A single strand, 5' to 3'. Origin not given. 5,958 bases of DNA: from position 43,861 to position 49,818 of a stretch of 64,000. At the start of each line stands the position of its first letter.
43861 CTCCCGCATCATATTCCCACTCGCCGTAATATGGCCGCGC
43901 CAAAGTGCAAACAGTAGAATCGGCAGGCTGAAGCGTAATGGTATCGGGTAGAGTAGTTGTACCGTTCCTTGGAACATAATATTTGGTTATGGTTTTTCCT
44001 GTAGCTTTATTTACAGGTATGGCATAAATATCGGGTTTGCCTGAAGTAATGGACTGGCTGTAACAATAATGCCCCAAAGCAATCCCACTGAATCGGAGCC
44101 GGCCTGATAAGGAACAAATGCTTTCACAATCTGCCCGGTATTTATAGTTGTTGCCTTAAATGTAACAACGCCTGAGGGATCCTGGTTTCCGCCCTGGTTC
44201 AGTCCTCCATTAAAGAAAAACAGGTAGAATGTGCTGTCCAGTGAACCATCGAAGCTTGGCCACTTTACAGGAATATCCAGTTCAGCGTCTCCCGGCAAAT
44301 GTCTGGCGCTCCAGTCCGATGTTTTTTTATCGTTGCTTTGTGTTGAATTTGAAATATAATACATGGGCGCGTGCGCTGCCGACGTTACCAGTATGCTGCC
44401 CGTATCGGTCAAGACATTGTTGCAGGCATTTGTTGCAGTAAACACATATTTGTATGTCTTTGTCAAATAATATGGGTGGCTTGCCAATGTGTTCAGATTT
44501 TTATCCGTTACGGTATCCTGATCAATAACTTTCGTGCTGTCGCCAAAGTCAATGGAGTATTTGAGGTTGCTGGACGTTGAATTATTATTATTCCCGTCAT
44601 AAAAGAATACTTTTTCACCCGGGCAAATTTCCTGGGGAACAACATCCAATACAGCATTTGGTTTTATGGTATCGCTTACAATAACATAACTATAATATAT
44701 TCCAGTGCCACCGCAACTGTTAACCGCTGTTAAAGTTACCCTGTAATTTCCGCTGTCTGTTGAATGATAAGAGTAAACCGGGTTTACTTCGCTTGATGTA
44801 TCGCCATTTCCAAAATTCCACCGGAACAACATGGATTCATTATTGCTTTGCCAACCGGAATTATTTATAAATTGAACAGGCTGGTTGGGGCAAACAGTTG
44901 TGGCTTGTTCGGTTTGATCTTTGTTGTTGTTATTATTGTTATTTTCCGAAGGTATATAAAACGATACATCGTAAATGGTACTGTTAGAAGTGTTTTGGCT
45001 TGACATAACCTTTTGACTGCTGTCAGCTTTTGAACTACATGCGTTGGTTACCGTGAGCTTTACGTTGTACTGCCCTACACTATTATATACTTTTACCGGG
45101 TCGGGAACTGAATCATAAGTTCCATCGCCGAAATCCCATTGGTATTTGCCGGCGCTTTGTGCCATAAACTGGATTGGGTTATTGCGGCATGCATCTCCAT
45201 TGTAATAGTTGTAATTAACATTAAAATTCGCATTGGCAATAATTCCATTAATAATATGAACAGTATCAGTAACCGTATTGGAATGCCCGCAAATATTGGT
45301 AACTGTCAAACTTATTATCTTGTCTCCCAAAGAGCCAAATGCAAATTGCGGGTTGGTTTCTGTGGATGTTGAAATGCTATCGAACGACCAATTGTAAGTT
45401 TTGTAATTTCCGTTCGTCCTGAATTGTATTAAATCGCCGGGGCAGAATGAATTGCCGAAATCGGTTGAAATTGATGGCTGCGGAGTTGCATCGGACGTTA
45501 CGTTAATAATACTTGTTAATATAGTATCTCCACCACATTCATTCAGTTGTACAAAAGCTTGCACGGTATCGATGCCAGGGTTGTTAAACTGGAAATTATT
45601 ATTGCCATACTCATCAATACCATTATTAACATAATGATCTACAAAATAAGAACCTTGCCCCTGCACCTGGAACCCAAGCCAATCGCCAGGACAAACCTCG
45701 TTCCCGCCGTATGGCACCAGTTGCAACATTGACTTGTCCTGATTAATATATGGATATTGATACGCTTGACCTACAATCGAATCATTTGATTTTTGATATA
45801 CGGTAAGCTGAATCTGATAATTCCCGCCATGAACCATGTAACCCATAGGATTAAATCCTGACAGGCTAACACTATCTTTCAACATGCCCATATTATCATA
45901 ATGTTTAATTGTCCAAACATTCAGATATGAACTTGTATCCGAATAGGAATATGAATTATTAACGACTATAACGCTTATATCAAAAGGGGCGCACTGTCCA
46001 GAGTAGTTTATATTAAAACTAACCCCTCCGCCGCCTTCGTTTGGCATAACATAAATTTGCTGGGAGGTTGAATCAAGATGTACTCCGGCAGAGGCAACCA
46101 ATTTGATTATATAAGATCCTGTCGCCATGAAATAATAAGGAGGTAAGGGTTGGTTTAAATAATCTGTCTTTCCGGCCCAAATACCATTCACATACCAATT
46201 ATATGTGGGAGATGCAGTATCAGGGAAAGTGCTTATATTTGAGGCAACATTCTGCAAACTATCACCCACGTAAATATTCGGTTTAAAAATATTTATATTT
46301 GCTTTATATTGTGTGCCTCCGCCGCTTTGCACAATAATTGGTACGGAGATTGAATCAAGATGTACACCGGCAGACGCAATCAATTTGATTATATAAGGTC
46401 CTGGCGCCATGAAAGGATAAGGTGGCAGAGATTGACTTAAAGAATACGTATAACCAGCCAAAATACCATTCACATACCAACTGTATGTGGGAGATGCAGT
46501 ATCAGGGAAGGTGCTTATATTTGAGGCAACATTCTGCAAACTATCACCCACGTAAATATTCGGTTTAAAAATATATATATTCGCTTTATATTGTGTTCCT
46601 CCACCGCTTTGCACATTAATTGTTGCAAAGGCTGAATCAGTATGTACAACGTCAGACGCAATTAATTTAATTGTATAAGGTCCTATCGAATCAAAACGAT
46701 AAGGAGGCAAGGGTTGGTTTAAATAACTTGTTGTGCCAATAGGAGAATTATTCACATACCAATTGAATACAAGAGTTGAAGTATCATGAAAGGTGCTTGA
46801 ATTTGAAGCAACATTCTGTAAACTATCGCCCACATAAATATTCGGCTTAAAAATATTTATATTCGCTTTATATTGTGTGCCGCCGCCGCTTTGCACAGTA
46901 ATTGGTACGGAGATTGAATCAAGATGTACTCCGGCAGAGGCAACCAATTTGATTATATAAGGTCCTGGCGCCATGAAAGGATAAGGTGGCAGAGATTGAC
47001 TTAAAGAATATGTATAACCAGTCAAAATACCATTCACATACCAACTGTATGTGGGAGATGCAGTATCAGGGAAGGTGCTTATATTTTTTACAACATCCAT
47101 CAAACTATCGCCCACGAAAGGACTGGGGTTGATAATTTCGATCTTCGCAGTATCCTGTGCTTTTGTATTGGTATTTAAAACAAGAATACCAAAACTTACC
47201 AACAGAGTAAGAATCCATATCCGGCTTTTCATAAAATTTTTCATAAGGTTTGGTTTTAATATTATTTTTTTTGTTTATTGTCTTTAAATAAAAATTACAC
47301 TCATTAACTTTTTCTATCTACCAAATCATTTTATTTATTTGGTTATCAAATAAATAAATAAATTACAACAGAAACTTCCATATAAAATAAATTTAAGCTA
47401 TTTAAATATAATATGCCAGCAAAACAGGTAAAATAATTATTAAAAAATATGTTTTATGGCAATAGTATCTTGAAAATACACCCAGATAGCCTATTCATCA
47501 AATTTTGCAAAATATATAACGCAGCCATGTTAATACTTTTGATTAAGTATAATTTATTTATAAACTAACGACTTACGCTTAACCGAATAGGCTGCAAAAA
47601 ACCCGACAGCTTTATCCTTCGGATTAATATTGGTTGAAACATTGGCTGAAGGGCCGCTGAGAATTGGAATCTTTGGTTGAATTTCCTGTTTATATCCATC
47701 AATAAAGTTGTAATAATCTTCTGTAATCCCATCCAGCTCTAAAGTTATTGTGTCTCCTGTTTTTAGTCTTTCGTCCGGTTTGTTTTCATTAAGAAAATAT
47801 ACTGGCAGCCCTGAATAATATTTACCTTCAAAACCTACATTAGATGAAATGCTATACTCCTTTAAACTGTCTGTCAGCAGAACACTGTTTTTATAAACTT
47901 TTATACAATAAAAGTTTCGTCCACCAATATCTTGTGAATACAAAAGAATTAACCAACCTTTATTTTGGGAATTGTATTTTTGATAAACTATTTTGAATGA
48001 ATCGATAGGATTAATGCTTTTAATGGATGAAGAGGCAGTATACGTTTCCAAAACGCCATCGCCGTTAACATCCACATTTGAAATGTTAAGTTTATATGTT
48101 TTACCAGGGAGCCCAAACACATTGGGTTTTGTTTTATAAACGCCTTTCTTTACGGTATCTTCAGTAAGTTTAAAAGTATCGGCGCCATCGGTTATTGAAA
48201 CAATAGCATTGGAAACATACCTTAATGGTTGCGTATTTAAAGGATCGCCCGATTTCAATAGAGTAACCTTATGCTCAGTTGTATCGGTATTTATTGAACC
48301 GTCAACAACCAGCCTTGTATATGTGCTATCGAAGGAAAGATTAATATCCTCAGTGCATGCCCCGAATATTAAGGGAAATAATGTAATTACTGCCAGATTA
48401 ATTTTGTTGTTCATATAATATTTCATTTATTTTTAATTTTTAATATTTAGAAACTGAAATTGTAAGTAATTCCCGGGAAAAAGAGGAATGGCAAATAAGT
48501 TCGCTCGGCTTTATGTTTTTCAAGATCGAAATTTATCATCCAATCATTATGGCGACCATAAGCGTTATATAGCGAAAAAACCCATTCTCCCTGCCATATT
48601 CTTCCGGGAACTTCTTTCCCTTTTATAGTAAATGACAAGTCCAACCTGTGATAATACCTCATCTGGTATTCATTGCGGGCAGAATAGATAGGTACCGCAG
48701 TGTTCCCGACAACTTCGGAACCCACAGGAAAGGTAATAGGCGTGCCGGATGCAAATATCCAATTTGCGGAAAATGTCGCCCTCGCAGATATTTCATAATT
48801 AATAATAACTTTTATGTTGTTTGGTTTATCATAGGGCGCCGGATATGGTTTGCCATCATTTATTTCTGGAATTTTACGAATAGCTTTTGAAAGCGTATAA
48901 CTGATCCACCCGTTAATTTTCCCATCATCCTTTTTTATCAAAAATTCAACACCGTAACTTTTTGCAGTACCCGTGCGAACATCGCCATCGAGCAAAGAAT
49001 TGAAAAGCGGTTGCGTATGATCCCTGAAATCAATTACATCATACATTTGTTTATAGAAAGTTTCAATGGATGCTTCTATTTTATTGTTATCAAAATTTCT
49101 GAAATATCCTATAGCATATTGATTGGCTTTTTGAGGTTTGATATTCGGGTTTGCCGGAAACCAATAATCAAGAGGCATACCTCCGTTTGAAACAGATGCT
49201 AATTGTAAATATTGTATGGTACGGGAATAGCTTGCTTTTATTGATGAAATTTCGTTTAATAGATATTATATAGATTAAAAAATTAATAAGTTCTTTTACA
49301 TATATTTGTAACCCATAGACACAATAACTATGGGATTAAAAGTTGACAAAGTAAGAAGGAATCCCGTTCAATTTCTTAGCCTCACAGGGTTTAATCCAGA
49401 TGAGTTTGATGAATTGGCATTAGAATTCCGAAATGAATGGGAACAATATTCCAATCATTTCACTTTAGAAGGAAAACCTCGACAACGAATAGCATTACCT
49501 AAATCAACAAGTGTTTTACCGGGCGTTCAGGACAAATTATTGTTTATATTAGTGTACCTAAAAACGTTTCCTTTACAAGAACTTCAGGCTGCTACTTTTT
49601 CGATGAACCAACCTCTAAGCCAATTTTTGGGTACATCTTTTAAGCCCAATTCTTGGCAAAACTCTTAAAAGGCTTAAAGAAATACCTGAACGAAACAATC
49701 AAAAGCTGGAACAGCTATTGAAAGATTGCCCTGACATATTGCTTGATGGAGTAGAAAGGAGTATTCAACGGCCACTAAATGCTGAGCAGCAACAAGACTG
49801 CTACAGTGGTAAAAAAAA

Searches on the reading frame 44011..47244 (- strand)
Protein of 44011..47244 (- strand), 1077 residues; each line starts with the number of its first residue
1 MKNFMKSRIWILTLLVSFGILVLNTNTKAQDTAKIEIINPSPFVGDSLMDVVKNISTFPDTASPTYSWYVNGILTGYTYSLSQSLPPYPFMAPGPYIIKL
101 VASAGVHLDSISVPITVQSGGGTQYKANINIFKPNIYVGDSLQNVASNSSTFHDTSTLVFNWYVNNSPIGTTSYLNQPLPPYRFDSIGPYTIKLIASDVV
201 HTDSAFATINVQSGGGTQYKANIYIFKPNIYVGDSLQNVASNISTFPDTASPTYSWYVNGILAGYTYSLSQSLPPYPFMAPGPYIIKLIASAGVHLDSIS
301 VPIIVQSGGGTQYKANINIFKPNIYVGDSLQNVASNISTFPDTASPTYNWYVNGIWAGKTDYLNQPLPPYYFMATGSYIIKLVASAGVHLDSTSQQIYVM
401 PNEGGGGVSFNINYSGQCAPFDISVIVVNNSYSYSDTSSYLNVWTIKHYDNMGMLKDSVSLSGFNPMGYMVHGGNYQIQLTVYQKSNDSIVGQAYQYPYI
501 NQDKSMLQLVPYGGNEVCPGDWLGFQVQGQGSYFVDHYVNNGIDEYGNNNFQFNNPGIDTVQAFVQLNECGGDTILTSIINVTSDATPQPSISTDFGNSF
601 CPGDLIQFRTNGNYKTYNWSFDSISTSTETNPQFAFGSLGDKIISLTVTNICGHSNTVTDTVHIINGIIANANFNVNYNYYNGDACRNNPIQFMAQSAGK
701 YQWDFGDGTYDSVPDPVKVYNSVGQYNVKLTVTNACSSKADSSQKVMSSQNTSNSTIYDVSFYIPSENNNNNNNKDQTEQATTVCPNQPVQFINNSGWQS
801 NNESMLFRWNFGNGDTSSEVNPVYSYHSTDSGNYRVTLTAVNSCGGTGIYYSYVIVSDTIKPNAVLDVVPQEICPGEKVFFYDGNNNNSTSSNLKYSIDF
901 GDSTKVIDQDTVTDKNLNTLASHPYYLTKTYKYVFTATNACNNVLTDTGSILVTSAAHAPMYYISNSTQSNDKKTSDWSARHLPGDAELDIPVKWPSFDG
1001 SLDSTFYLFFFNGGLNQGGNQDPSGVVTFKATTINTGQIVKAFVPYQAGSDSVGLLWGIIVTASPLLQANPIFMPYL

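Call 8: search_protein_families(library=pfam, proteins=[window:44011-47244:-], max_evalue=0.01)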
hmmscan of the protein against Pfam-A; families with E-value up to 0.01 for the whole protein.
window:44011-47244:- (1077 aa): 4 families
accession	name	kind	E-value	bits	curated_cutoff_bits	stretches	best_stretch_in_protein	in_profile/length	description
PF18911.6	PKD_4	-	2.9e-34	117.4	27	4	698-743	34-79/85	PKD domain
PF00801.26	PKD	-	8.7e-23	80.6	23.5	2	687-742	13-75/80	PKD domain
PF18981.6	InlK_D3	-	0.00061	20.3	25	0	830-845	48-63/75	Internalin K domain (D3/D4)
PF16820.11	PKD_3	-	0.0071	16.6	26.3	0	801-842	29-68/68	PKD-like domain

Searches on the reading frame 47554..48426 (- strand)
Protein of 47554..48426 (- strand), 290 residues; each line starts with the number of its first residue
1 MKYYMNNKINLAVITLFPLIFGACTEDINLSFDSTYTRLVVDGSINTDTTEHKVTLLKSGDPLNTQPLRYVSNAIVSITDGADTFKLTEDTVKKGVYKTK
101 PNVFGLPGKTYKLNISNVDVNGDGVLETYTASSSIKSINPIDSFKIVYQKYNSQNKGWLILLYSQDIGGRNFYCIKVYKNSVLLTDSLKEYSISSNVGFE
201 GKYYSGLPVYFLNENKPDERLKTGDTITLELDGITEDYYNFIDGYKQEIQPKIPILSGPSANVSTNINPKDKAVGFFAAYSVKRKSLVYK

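Call 8: search_protein_families(library=pfam, proteins=[window:47554-48426:-], max_evalue=0.01)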
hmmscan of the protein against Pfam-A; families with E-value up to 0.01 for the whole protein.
window:47554-48426:- (290 aa): 1 family
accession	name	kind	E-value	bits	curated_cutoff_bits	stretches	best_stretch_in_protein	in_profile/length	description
PF14054.11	DUF4249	-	2.2e-21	77.1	28.5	1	26-285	2-268/269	Domain of unknown function (DUF4249)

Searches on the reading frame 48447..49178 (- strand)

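Call 8: search_protein_families(library=pfam, proteins=[window:48447-49178:-], max_evalue=0.01)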
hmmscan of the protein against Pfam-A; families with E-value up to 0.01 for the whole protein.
window:48447-49178:- (243 aa): 2 families
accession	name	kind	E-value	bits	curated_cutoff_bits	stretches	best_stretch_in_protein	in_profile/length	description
PF00593.30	TonB_dep_Rec_b-barrel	-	3.5e-09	37.5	27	1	9-183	263-419/436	TonB dependent receptor-like, beta-barrel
PF05009.17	EBV-NA3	-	0.0003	20.9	24.4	1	25-125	92-189/254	Epstein-Barr virus nuclear antigen 3 (EBNA-3)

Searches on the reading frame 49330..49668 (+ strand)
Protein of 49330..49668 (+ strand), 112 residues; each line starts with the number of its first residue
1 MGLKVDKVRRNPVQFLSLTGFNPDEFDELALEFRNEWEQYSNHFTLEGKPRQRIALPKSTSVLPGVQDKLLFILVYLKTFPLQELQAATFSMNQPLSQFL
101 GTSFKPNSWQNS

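Call 20: search_protein_families(library=pfam, proteins=[window:49330-49668:+], max_evalue=0.01)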
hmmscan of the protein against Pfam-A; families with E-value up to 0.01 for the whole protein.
window:49330-49668:+ (112 aa): 1 family
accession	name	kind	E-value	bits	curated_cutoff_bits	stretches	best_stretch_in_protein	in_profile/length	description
PF13613.12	HTH_Tnp_4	-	0.0024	17.9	27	1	66-94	5-33/53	Helix-turn-helix of DDE superfamily endonuclease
